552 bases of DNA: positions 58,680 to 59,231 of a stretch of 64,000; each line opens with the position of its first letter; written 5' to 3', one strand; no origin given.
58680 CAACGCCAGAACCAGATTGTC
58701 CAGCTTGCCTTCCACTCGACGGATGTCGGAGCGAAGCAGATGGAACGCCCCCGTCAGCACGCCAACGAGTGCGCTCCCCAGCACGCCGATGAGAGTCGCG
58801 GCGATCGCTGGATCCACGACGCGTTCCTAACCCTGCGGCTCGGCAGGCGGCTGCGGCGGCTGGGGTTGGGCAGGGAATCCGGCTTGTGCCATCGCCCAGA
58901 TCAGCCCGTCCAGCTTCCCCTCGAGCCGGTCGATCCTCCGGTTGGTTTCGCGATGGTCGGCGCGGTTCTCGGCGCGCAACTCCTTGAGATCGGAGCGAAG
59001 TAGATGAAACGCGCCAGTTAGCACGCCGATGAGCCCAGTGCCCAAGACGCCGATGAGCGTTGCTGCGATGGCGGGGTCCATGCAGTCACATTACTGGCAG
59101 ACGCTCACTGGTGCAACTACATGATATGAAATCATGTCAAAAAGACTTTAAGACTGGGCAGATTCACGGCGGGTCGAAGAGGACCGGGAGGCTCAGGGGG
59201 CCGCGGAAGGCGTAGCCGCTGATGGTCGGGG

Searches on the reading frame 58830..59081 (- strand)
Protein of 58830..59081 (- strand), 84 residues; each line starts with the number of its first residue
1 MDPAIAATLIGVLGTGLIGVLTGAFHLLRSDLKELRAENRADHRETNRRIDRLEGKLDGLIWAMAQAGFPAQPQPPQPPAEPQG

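Call 9: search_protein_families(library=pfam, max_evalue=1, proteins=[window:58830-59081:-])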
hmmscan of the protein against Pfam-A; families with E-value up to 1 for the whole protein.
window:58830-59081:- (84 aa): 2 families
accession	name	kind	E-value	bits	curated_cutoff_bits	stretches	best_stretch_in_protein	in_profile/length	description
PF23831.1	DUF7201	-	0.13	12.4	27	1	27-60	63-96/142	Coiled-coil region of unknown function (DUF7201)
PF06305.16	LapA_dom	-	0.27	11.6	28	1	10-57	29-63/64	Lipopolysaccharide assembly protein A domain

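Call 10: search_protein_families(library=ncbifam, max_evalue=1, proteins=[window:58830-59081:-])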
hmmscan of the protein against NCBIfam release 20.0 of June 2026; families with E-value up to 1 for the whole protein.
window:58830-59081:- (84 aa): 0 families

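Call 11: search_protein_families(library=phrogs, max_evalue=1, proteins=[window:58830-59081:-])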
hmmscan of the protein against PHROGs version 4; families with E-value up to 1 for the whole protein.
window:58830-59081:- (84 aa): 5 families
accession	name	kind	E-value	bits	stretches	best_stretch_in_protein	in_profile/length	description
phrog_6664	-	unknown function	0.018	16.5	1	4-60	5-71/97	-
phrog_25771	-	unknown function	0.02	15.9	0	47-61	20-34/45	-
phrog_32850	-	unknown function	0.044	15.3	1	18-44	10-36/73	-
phrog_2658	-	other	0.068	14.4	1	7-60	6-64/126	hol-like chemotaxis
phrog_7872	-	unknown function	0.21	11.9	1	5-49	190-231/254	-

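Call 17: find_homologous_proteins(query=A2, max_evalue=0.01)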
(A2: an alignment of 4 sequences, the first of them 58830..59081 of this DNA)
Query A2 (4 sequences) (84 aa, profile of the alignment): 366 proteins with E <= 0.01 among 3681 candidates; the best 120 are listed.
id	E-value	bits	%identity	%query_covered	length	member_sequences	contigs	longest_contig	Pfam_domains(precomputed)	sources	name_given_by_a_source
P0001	8.3e-35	136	91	88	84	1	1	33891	-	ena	-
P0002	9.4e-35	136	83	82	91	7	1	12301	-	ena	-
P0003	2.1e-33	132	94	82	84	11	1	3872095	-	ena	-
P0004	5.5e-33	131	80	82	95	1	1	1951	-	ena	-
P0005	1.9e-32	129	74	100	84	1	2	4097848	-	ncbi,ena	-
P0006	2.7e-32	128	60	100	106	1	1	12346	-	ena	-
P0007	3.4e-32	128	73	99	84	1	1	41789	-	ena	-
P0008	3.4e-32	128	75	100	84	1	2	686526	-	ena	-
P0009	3.7e-32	128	79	100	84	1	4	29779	-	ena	-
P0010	3.8e-32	128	77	82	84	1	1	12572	-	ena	-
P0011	4.1e-32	128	55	100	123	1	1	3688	-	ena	-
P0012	4.6e-32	128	75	82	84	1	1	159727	-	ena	-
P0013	4.8e-32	128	68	100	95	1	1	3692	-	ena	-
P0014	5.4e-32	127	78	82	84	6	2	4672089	-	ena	-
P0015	6.3e-32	127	86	85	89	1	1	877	-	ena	-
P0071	7.9e-30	120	36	90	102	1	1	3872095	-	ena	-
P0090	3.9e-29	118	39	90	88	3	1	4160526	-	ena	-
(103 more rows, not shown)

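Call 25: find_encoding_contigs(protein=P0071, flank=6000, max_places=4)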
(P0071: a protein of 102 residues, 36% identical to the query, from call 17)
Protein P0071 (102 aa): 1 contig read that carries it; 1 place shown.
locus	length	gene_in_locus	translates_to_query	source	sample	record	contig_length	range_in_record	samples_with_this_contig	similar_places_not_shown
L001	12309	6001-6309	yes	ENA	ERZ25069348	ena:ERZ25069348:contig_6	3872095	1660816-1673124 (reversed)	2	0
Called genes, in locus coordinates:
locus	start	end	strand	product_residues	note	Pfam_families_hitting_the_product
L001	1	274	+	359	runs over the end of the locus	PF03706:LPG_synthase_TM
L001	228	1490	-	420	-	PF00067:p450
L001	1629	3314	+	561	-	PF00501:AMP-binding, PF13193:AMP-binding_C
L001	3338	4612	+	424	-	PF04909:Amidohydro_2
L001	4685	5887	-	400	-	PF04909:Amidohydro_2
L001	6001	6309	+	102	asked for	-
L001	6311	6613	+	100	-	-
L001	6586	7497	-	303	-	PF00296:Bac_luciferase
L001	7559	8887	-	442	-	PF00370:FGGY_N, PF02782:FGGY_C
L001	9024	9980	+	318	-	PF00389:2-Hacid_dh, PF02826:2-Hacid_dh_C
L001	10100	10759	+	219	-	PF00596:Aldolase_II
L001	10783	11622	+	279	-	PF00378:ECH_1, PF16113:ECH_2, PF00378:ECH_1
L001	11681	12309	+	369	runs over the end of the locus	PF02746:MR_MLE_N, PF13378:MR_MLE_C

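Call 26: find_encoding_contigs(protein=P0005, flank=6000, max_places=4)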
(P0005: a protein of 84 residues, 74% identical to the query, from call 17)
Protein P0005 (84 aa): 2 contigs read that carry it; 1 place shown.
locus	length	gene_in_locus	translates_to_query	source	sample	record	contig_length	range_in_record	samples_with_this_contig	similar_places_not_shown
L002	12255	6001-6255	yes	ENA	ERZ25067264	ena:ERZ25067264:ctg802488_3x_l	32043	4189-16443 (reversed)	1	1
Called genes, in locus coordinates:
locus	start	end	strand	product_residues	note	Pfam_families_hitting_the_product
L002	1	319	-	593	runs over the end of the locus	PF00501:AMP-binding, PF13193:AMP-binding_C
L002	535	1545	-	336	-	PF02668:TauD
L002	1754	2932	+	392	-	PF04909:Amidohydro_2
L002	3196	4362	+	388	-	PF02515:CoA_transf_3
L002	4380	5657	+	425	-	PF00067:p450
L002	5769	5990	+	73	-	-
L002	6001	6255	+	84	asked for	-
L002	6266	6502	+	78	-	-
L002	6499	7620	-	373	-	PF02771:Acyl-CoA_dh_N, PF02770:Acyl-CoA_dh_M (weak), PF00441:Acyl-CoA_dh_1, PF08028:Acyl-CoA_dh_2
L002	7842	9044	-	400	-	PF02771:Acyl-CoA_dh_N, PF02770:Acyl-CoA_dh_M, PF00441:Acyl-CoA_dh_1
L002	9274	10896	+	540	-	PF13458:Peripla_BP_6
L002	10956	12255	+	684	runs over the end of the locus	PF02653:BPD_transp_2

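Call 27: find_encoding_contigs(protein=P0090, flank=6000, max_places=4)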
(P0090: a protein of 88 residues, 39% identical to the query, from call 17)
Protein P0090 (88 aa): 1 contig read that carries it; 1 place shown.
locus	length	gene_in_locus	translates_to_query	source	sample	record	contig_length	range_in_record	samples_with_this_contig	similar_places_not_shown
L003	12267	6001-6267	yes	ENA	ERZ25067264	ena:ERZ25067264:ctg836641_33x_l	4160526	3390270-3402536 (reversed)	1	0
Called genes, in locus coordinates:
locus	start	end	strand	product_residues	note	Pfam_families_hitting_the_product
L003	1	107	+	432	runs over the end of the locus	PF03706:LPG_synthase_TM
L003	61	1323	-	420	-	PF00067:p450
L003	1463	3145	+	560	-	PF00501:AMP-binding, PF13193:AMP-binding_C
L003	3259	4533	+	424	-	PF04909:Amidohydro_2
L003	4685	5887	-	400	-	PF04909:Amidohydro_2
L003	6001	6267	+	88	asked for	-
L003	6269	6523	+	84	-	-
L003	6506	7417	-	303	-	PF00296:Bac_luciferase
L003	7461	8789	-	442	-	PF00370:FGGY_N, PF02782:FGGY_C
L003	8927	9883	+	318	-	PF00389:2-Hacid_dh, PF02826:2-Hacid_dh_C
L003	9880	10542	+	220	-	PF00596:Aldolase_II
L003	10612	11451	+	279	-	PF00378:ECH_1, PF16113:ECH_2, PF00378:ECH_1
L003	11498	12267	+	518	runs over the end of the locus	PF07690:MFS_1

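Call 44: search_protein_families(library=pfam, max_evalue=0.01, proteins=[P0136, P0139, P0142, P0154, P0157, P0163, P0168, P0169, P0170, P0160])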
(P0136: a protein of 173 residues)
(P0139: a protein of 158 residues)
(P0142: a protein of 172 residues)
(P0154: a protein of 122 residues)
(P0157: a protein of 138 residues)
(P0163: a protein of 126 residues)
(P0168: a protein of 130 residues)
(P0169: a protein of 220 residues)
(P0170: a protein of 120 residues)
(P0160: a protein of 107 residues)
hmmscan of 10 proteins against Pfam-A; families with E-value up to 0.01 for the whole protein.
P0136 (173 aa): 0 families

P0139 (158 aa): 0 families

P0142 (172 aa): 0 families

P0154 (122 aa): 6 families
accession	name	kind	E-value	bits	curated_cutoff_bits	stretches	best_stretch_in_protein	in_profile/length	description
PF23991.1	DUF7310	-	5.2e-08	33.7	40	0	70-92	35-57/83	Coiled-coil region of unknown function (DUF7310)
PF04513.17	Baculo_PEP_C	-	0.00016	22.2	38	0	59-113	25-79/140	Baculovirus polyhedron envelope protein, PEP, C terminus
PF16526.10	CLZ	-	0.00017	22.3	26.7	0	72-97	24-49/71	C-terminal leucine zipper domain of cyclic nucleotide-gated channels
PF06825.17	HSBP1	-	0.0024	18.1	28.6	0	58-93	13-48/51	Heat shock factor binding protein 1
PF16326.10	ABC_tran_CTD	-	0.0052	17.4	32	0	72-111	8-48/69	ABC transporter C-terminal domain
PF05531.17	NPV_P10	-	0.0078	17.1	29.8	0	54-94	11-57/75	Nucleopolyhedrovirus P10 protein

P0157 (138 aa): 3 families
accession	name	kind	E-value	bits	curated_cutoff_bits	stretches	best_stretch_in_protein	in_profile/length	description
PF01442.23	Apolipoprotein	-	7.6e-05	22.9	90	1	43-136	79-170/190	Apolipoprotein A1/A4/E domain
PF07439.16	DUF1515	-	0.0014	19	22.2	1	33-81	4-51/113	Protein of unknown function (DUF1515)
PF18142.6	SLATT_fungal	-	0.0057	17.2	26.5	1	31-105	46-119/121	SMODS and SLOG-associating 2TM effector domain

P0163 (126 aa): 9 families
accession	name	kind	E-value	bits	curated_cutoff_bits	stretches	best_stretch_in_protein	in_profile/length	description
PF23991.1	DUF7310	-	2.3e-08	34.9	40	1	36-93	26-83/83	Coiled-coil region of unknown function (DUF7310)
PF16526.10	CLZ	-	9.7e-07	29.5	26.7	1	35-72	19-56/71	C-terminal leucine zipper domain of cyclic nucleotide-gated channels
PF02346.21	Vac_Fusion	-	2.8e-05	24.1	24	1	49-85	2-38/56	Chordopoxvirus multifunctional envelope protein A27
PF10779.14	XhlA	-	0.0002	21.9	34.7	0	36-69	7-40/67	Haemolysin XhlA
PF00261.25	Tropomyosin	-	0.0018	18.2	38.6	1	37-92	10-65/242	Tropomyosin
PF05377.16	FlaC_arch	-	0.0019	19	27.8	0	41-79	1-39/55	Flagella accessory protein C (FlaC)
PF02183.23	HALZ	-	0.0043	17.6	28.1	0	30-69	2-41/43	Homeobox associated leucine zipper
PF04102.17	SlyX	-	0.0049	17.9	30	1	45-93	1-49/67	SlyX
PF06825.17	HSBP1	-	0.0094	16.2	28.6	0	37-61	24-48/51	Heat shock factor binding protein 1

P0168 (130 aa): 0 families

P0169 (220 aa): 13 families
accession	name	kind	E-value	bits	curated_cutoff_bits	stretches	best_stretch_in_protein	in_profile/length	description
PF02601.20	Exonuc_VII_L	-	9.1e-05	22.5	35.9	1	34-194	120-246/315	Exonuclease VII, large subunit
PF09534.15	Trp_oprn_chp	-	0.00037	20.8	29.6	1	2-118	54-164/180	Tryptophan-associated transmembrane protein (Trp_oprn_chp)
PF01442.23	Apolipoprotein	-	0.0012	19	90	0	98-194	86-176/190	Apolipoprotein A1/A4/E domain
PF06160.17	EzrA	-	0.0013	17.6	39.6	1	91-195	166-271/557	Septation ring formation regulator, EzrA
PF20667.3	Sec10_N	-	0.0014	19.1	27.4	0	135-195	8-68/118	Exocyst complex component Sec10, N-terminal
PF09763.15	Sec3_CC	-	0.0022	18.2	27.1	0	96-166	2-71/133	Exocyst complex component Sec3, coiled-coil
PF16526.10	CLZ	-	0.0025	18.6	26.7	0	108-165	17-70/71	C-terminal leucine zipper domain of cyclic nucleotide-gated channels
PF10444.14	Nbl1_Borealin_N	-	0.0027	17.8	24.4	0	154-180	11-37/57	Nbl1 / Borealin N terminal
PF07889.17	DUF1664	-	0.0034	17.8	34.6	0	114-191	47-123/124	Protein of unknown function (DUF1664)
PF09728.14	Taxilin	-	0.0034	17.1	30.3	1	97-188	103-191/302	Myosin-like coiled-coil protein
PF03938.19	OmpH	-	0.0066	17.1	32.4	0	105-196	16-104/141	Outer membrane protein (OmpH-like)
PF03763.18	Remorin_C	-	0.0068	16.6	29.7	0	92-138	19-65/107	Remorin, C-terminal region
PF10241.14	KxDL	-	0.0084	16.8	27.2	0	111-145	19-53/86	Uncharacterized conserved protein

P0170 (120 aa): 9 families
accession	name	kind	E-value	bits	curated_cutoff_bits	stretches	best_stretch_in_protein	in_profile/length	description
PF14712.11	Snapin_Pallidin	-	0.00035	21.4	29.6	1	26-99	18-89/89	Snapin/Pallidin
PF20570.3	DUF6779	-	0.00046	21.2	28.1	1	17-101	11-93/108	Domain of unknown function (DUF6779)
PF01519.22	DUF16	-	0.0006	20.7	40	1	33-100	46-104/104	Protein of unknown function DUF16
PF01442.23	Apolipoprotein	-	0.00063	19.9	90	1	35-101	73-140/190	Apolipoprotein A1/A4/E domain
PF24073.1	DUF7365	-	0.001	19.6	27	1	9-98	8-97/101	Coiled-coil region of unknown function (DUF7365)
PF02601.20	Exonuc_VII_L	-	0.0012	18.9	35.9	1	4-102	131-221/315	Exonuclease VII, large subunit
PF08702.15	Fib_alpha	-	0.0019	18.8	29.9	1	29-110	46-126/143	Fibrinogen alpha/beta chain family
PF01991.23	vATP-synt_E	-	0.0033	17.3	24.2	1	29-101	22-91/199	ATP synthase (E/31 kDa) subunit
PF10241.14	KxDL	-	0.0053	17.5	27.2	0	42-108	12-77/86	Uncharacterized conserved protein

P0160 (107 aa): 5 families
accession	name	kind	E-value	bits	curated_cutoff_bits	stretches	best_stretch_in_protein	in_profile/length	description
PF07798.16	CCDC90-like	-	6.5e-06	26.5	33.5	1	30-84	84-138/175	Coiled-coil domain-containing protein 90-like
PF13801.11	Metal_resist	-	4.2e-05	24.2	29.2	1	15-87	6-81/125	Heavy-metal resistance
PF07889.17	DUF1664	-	0.00027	21.4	34.6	1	20-88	14-82/124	Protein of unknown function (DUF1664)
PF01442.23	Apolipoprotein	-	0.0004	20.6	90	1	32-81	33-82/190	Apolipoprotein A1/A4/E domain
PF04513.17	Baculo_PEP_C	-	0.0074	16.8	38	1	29-88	49-101/140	Baculovirus polyhedron envelope protein, PEP, C terminus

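Call 65: search_protein_families(library=padloc, max_evalue=1, proteins=[window:58830-59081:-])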
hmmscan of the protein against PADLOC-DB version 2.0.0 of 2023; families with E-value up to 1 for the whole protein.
window:58830-59081:- (84 aa): 0 families

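Call 76: search_dna_similar(query=window:58830-59081:-, collection=phages, mode=protein, max_evalue=0.01, max_rows=15)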
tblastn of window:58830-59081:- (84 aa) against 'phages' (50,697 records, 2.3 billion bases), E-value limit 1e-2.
No match.
